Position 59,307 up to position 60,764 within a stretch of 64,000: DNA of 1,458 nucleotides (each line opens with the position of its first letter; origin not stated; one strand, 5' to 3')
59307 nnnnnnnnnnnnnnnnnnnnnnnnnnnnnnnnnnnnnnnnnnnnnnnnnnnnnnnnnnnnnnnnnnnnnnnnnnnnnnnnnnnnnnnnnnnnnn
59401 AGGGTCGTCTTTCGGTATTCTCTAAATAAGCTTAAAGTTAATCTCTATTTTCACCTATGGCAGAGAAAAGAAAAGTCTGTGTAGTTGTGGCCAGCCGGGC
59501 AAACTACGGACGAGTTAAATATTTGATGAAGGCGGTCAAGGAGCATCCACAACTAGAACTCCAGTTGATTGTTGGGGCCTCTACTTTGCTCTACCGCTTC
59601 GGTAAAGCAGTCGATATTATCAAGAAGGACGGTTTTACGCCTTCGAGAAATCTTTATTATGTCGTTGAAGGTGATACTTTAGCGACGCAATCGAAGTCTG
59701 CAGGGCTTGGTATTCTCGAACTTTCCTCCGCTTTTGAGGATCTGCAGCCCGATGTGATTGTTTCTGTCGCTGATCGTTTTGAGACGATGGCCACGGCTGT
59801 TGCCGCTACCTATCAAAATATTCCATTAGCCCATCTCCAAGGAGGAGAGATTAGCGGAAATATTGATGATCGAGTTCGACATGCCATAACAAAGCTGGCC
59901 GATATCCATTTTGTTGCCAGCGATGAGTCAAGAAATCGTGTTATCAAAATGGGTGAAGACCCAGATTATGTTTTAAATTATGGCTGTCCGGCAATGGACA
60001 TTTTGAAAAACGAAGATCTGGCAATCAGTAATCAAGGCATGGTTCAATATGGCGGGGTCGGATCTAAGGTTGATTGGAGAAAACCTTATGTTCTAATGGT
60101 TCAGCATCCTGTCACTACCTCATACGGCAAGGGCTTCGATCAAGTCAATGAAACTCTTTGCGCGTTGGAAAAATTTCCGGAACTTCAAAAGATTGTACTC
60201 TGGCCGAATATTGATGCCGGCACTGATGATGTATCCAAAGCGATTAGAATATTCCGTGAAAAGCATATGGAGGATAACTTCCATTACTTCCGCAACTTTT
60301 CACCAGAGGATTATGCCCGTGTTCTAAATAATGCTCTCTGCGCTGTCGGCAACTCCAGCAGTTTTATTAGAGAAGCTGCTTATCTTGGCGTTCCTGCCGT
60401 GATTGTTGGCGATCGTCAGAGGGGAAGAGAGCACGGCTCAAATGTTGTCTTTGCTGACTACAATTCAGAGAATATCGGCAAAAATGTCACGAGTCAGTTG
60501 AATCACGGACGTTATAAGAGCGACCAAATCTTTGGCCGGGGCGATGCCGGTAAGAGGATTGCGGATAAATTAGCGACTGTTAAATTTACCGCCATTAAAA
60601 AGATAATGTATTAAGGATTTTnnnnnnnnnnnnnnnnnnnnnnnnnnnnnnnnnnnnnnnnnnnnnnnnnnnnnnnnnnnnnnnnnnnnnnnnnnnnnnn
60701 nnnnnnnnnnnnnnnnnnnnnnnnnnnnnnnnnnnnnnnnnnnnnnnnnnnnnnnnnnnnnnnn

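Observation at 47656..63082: Nonulosonic (sialic-like) acid genes NeuB, NeuC and NeuA interleaved with the dideoxyhexose cluster, plus methyltransferase and 2-hydroxyacid dehydrogenase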

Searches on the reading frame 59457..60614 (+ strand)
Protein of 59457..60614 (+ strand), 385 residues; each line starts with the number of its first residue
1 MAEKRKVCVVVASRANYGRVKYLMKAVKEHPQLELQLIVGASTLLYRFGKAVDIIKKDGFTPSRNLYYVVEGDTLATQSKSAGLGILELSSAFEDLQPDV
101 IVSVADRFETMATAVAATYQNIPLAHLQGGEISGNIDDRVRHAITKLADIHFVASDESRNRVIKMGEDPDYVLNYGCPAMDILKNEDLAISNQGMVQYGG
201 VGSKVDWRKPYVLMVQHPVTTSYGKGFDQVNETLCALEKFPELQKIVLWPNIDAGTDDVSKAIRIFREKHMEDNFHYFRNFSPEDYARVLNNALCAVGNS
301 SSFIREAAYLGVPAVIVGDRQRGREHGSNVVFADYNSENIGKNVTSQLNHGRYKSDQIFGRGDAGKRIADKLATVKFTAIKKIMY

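Call 4: search_protein_families(library=pfam, proteins=[window:59457-60614:+])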
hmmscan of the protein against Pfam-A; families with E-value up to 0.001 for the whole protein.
window:59457-60614:+ (385 aa): 1 family
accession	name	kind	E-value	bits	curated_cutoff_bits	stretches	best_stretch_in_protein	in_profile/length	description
PF02350.25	Epimerase_2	-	4.1e-65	220.3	30.6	1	25-372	1-346/347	UDP-N-acetylglucosamine 2-epimerase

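Call 6: search_protein_families(library=ncbifam, proteins=[window:59457-60614:+], max_evalue=0.00001)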
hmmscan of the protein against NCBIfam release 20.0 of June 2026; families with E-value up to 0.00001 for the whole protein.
window:59457-60614:+ (385 aa): 2 families
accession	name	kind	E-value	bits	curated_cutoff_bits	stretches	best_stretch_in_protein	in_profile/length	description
TIGR03568.1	NeuC_NnaA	equivalog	9.6e-110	366.9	235.9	1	5-371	1-364/365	UDP-N-acetylglucosamine 2-epimerase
TIGR00236.1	wecB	equivalog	3.6e-18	65.8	210.15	1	6-373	2-363/366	non-hydrolyzing UDP-N-acetylglucosamine 2-epimerase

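Call 42: find_related_loci(query=window:59457-60614:+, collection=genome_contigs, flank=10000)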
Query window:59457-60614:+ (385 aa) in genome_contigs; peptide patterns used: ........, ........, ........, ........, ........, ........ (x = any residue, [..] = any of these).
92 stretches matched a pattern; 8 encode a relative of the query (tblastn E <= 1e-3); 8 distinct loci.
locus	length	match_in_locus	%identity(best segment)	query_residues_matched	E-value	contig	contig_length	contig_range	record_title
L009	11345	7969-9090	73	4-377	0e+0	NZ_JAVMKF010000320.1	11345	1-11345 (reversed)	MAG: Accumulibacter sp. isolate SCELSE-14 RS41505SPAdes_bin.147_0000000320, whole genome shotgun sequence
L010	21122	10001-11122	72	4-377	0e+0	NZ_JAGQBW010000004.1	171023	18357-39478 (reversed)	Synechococcus sp. HJ21-Hayes HJ21-Hayes-C4, whole genome shotgun sequence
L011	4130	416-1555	69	2-381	0e+0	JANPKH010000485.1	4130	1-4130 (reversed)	MAG: Gammaproteobacteria bacterium isolate VAR_61_metabat_259_sub VAR_61_k141_752319, whole genome shotgun sequence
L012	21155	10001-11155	65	1-385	0e+0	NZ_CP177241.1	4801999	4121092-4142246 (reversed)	Agarivorans sp. DSG3-1 chromosome, complete genome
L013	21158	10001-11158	48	1-385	6e-128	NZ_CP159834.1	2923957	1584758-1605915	Patiriisocius sp. Uisw_047 chromosome, complete genome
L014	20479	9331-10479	44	4-385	1e-110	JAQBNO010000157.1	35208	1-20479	MAG: Segetibacter sp. isolate RYN_295 scaffold_796412, whole genome shotgun sequence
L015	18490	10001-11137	40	2-382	4e-106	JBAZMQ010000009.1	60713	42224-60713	MAG: Patescibacteria group bacterium isolate SO_2017_LW4_47 scaffold_1317_c1_LW137-91_2017, whole genome shotgun sequenc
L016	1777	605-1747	35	4-385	2e-71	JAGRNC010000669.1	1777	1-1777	MAG: Leptospiraceae bacterium isolate HKST-UBA07 NODE_670_length_1777_cov_3.412941, whole genome shotgun sequence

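Call 46: search_protein_families(library=ncbifam, proteins=[L010:4295-5389:+, L010:5386-6363:+, L010:6372-7352:+, L010:7058-8047:+, L010:8038-8976:+, L010:8973-10001:+, L010:11150-12643:+, L010:14533-15081:+, L010:15078-16292:+, L010:16294-17418:+], max_evalue=1e-10)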
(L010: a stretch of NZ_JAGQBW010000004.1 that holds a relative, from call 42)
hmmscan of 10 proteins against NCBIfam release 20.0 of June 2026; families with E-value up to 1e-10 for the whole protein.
L010:4295-5389:+ (364 aa): 0 families

L010:5386-6363:+ (325 aa): 0 families

L010:6372-7352:+ (326 aa): 1 family
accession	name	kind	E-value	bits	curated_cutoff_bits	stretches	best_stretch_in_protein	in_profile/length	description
TIGR04380.1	myo_inos_iolG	equivalog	1.1e-14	54.1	355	1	5-188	4-186/330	inositol 2-dehydrogenase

L010:7058-8047:+ (329 aa): 4 families
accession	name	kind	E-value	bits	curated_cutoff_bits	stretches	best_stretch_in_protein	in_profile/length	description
TIGR03584.1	PseF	equivalog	1.6e-36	126.1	205.7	1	103-322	2-215/222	pseudaminic acid cytidylyltransferase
NF003952.0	PRK05450.1-5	subfamily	1e-14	54.3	193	1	99-237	1-128/250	3-deoxy-manno-octulosonate cytidylyltransferase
NF003948.0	PRK05450.1-1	equivalog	5.4e-12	45.4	281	1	98-229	3-124/248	3-deoxy-manno-octulosonate cytidylyltransferase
NF009905.0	PRK13368.1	subfamily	6.4e-12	45.3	255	1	99-230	1-118/243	3-deoxy-manno-octulosonate cytidylyltransferase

L010:8038-8976:+ (312 aa): 17 families
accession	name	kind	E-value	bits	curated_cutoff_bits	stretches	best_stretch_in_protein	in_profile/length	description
TIGR01327.1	PGDH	equivalog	1.2e-34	120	454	1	37-310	38-305/525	phosphoglycerate dehydrogenase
NF008759.0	PRK11790.1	equivalog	9.2e-33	113.5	404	1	32-309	47-320/410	phosphoglycerate dehydrogenase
NF009714.1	PRK13243.1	equivalog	1.2e-27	97.1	455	1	40-306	46-313/332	glyoxylate reductase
NF005069.0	PRK06487.1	equivalog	6.2e-27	94.5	448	1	50-308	58-313/320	2-hydroxyacid dehydrogenase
NF005750.0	PRK07574.1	equivalog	3.5e-24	85.6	329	1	56-305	109-356/386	NAD-dependent formate dehydrogenase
NF041369.1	Dhydh_Halo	equivalog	5.4e-23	81.7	400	1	55-303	53-292/305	D-2-hydroxyacid dehydrogenase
NF006263.0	PRK08410.1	equivalog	3.4e-21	75.9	389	1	51-305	53-306/311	D-2-hydroxyacid dehydrogenase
NF005387.0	PRK06932.1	equivalog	3.7e-21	75.4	492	1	54-289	58-293/314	2-hydroxyacid dehydrogenase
NF000492.1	vanH_gen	exception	2.5e-20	72.8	540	1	63-261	68-257/312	D-lactate dehydrogenase VanH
NF011938.0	PRK15409.1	equivalog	4.4e-18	65.4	492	1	48-308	53-311/324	glyoxylate/hydroxypyruvate reductase GhrB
NF001309.0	PRK00257.1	equivalog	1.6e-17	63.6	434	1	135-301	109-273/379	4-phosphoerythronate dehydrogenase PdxB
NF000004.1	vanH-D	exception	2.4e-15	56.5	550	1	63-262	74-264/323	D-lactate dehydrogenase VanH-D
NF011966.0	PRK15438.1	equivalog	3e-14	52.9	687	0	139-297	113-269/378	4-phosphoerythronate dehydrogenase PdxB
NF000151.1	vanH-Ac1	exception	5.6e-13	48.9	750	1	105-261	140-293/351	D-lactate dehydrogenase VanH-Ac1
NF000112.1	vanH-Amyco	exception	1.2e-12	47.8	625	1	71-262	105-287/348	VanH-AOV family D-lactate dehydrogenase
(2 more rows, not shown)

L010:8973-10001:+ (342 aa): 2 families
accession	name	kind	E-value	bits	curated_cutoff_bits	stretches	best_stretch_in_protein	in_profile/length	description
TIGR03569.1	NeuB_NnaB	equivalog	2.4e-84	283.2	399.65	1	12-327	1-320/329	N-acetylneuraminate synthase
TIGR03586.1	PseI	equivalog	6.8e-58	196.4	340.25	1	12-327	2-318/327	pseudaminic acid synthase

L010:11150-12643:+ (497 aa): 0 families

L010:14533-15081:+ (182 aa): 1 family
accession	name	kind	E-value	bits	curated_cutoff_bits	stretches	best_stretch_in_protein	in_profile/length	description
TIGR01221.1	rmlC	equivalog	1.8e-43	148.3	155.75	1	8-179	5-173/176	dTDP-4-dehydrorhamnose 3,5-epimerase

L010:15078-16292:+ (404 aa): 0 families

L010:16294-17418:+ (374 aa): 7 families
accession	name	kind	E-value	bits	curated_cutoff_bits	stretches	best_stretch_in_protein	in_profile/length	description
TIGR04181.1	NHT_00031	hypoth_equivalog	1.1e-86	291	420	1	9-352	1-358/359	LegC family aminotransferase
TIGR03588.1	PseC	equivalog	1.1e-75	254.9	423.5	1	9-370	2-378/380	UDP-4-amino-4,6-dideoxy-N-acetyl-beta-L-altrosamine transaminase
NF008687.0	PRK11706.1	equivalog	1.2e-71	241.5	375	1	8-368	1-370/375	dTDP-4-amino-4,6-dideoxygalactose transaminase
NF008658.2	PRK11658.1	equivalog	5.4e-70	235.9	631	1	9-321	5-325/379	UDP-4-amino-4-deoxy-L-arabinose aminotransferase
TIGR02379.1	ECA_wecE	subfamily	3.6e-61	207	434.85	1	9-369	2-372/376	dTDP-4-amino-4,6-dideoxy-D-glucose transaminase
TIGR04427.1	PLP_DesI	equivalog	4.3e-57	194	650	1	38-370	52-381/390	dTDP-4-dehydro-6-deoxyglucose aminotransferase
NF011936.0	PRK15407.1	equivalog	2.4e-51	174.8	423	1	8-217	36-252/440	lipopolysaccharide biosynthesis protein RfbH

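Call 67: search_solved_structures(query=window:59457-60614:+, max_evalue=1e-10)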
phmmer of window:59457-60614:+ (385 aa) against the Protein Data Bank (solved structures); distinct sequences matched with E-value up to 1e-10: 5.
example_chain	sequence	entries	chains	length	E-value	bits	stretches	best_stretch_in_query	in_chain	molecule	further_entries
5xvs_A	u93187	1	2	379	4.8e-60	207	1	5-377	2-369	GDP/UDP-N,N'-diacetylbacillosamine 2-epimerase (Hydrolyzing)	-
5zlr_A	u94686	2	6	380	4.9e-60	207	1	5-377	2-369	GDP/UDP-N,N'-diacetylbacillosamine 2-epimerase (Hydrolyzing)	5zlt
4zht_A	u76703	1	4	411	5e-60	207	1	4-375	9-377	Bifunctional UDP-N-acetylglucosamine 2-epimerase/N-acetylmannosamine kinase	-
4fkz_A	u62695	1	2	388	5.1e-11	45.7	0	4-184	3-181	UDP-N-acetylglucosamine 2-epimerase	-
1o6c_A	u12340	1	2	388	5.1e-11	45.7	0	4-184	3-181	UDP-N-acetylglucosamine 2-epimerase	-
